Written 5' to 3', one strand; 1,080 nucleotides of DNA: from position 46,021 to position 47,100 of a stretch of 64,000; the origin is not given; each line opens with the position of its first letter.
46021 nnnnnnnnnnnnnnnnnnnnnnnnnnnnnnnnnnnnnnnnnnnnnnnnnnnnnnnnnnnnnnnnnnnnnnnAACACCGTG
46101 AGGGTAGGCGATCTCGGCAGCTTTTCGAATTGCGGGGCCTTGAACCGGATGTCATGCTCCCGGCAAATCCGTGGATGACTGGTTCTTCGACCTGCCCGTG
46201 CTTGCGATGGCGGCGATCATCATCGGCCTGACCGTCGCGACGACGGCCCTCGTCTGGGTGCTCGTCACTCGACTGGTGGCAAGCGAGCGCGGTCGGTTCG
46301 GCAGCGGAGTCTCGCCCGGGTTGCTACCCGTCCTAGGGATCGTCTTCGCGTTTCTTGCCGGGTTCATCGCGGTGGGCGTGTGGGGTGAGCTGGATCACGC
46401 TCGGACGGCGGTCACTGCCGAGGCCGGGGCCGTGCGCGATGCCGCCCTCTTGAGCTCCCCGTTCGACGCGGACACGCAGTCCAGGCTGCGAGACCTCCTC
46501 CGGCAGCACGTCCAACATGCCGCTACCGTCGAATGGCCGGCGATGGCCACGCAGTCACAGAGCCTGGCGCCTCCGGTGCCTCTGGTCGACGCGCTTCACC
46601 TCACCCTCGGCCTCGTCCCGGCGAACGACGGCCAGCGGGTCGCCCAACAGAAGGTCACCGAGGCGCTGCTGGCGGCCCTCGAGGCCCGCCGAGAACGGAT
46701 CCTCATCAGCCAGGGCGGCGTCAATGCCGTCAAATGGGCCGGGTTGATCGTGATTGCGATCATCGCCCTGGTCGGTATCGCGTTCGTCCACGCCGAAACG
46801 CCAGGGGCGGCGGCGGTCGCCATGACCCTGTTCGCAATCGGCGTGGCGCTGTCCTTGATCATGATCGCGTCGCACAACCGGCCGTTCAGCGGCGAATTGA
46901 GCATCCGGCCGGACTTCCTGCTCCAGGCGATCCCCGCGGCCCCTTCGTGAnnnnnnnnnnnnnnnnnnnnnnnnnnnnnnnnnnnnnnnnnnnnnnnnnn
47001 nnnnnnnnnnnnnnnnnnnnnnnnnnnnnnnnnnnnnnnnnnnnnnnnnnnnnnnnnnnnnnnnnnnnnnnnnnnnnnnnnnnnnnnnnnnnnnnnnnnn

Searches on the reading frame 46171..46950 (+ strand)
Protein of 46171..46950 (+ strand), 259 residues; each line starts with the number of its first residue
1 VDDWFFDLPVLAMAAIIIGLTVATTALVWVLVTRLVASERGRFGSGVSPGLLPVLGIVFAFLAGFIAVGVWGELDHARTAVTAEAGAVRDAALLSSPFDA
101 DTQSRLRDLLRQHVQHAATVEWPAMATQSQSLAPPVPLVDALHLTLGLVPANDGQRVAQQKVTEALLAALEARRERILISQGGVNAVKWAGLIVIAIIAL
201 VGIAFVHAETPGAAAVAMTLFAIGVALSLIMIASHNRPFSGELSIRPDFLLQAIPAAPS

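Call 52: search_protein_families(library=pfam, proteins=[window:46171-46950:+], max_evalue=0.0001)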
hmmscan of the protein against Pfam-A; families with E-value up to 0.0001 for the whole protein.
window:46171-46950:+ (259 aa): 1 family
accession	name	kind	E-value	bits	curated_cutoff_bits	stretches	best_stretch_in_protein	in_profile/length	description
PF14023.12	Bestrophin-like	-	2.3e-47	161.9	32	1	20-248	2-230/232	Bestrophin-like domain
